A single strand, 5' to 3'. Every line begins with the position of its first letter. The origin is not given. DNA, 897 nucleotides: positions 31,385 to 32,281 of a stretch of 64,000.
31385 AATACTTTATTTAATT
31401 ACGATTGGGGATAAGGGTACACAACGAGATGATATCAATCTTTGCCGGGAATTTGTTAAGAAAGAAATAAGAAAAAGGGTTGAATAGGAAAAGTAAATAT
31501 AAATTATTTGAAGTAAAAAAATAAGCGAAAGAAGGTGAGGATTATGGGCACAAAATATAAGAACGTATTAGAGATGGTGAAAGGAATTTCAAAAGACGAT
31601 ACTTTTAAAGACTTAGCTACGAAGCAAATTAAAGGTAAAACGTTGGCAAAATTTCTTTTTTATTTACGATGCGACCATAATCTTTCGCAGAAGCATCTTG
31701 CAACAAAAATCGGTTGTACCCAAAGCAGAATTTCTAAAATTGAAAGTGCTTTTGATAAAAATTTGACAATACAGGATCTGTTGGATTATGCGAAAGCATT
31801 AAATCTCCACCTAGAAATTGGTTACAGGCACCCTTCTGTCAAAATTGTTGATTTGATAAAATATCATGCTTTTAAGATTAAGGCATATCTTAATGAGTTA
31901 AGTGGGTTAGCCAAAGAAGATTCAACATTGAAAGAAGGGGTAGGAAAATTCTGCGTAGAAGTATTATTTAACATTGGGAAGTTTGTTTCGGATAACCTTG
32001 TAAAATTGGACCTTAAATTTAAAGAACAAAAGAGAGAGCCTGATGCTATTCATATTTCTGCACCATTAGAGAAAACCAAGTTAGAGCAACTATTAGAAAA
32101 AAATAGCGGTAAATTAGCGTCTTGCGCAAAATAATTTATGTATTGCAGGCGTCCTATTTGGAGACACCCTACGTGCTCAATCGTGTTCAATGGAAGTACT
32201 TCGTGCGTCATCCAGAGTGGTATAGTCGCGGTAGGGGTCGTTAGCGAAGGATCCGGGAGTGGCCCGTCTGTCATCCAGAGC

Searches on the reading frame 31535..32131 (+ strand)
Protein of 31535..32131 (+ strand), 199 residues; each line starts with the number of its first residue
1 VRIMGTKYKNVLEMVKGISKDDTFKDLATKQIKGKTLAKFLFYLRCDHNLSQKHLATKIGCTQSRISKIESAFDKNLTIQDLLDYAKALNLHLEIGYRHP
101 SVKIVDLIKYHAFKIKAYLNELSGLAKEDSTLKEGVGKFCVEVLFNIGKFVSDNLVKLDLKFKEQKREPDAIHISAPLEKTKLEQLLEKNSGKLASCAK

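Call 6: search_protein_families(library=pfam, proteins=[window:31535-32131:+], max_evalue=0.1)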
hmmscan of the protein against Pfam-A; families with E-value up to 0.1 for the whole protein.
window:31535-32131:+ (199 aa): 8 families
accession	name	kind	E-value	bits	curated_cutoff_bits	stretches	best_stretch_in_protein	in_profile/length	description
PF01381.28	HTH_3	-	6.3e-11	42.6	23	1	43-94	3-53/55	Helix-turn-helix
PF13744.12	HTH_37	-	1e-05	25.7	27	1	23-95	6-77/80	Helix-turn-helix domain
PF13560.12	HTH_31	-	0.00026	21.7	27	1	44-91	9-56/64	Helix-turn-helix domain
PF13443.12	HTH_26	-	0.0007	20.2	22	1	47-92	8-53/63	Cro/C1-type HTH DNA-binding domain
PF12844.13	HTH_19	-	0.0015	18.9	30.2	1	44-92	7-54/64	Helix-turn-helix domain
PF04139.18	Rad9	-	0.007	16.3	25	1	6-125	64-176/253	Rad9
PF04545.22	Sigma70_r4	-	0.0081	16.1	24.1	1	42-71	13-42/50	Sigma-70, region 4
PF22495.2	HTH_92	-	0.091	12.5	27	0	44-80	3-39/45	RsaL-like HTH domain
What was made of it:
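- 31116..32134 (+): Candidate two-gene toxin-antitoxin-like pair upstream of copy 1: a 123-aa ORF with no family hit and a 199-aa HTH_3 protein. It lies in a stretch of miscellaneous small genes downstream of tRNA-Ser (27919-28008), which I read as an accessory islet. Pfam HTH_3, E 6e-11 (call 6).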

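Call 69: search_protein_families(library=padloc, proteins=[window:31535-32131:+], max_evalue=0.1)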
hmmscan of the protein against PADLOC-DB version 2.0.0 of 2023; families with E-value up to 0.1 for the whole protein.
window:31535-32131:+ (199 aa): 5 families
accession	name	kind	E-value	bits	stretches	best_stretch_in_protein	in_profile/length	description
PDLC02926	HTH_VI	-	8.4e-09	33.6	1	39-94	4-58/92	-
PDLC03671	Control_protein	-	0.0023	16.1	1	36-91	14-68/84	control protein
PDLC04760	PDC-M64C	-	0.0029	15.9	1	50-93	40-82/93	-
PDLC03665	Control_protein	-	0.0036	15.5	1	44-92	16-64/77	control protein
PDLC04762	PDC-M64C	-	0.027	12.5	0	47-90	38-80/97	-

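Call 70: search_protein_families(library=ncbifam, proteins=[window:31535-32131:+], max_evalue=0.001)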
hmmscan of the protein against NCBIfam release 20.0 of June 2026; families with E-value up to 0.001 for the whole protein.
window:31535-32131:+ (199 aa): 2 families
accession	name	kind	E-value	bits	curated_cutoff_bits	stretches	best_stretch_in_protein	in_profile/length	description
NF007271.0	PRK09726.1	equivalog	3.1e-06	27.1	79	1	34-94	10-69/88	type II toxin-antitoxin system antitoxin HipB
TIGR03070.1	couple_hipB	subfamily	5.2e-06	26.3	71.65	1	36-93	2-58/58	type II toxin-antitoxin system Y4mF family antitoxin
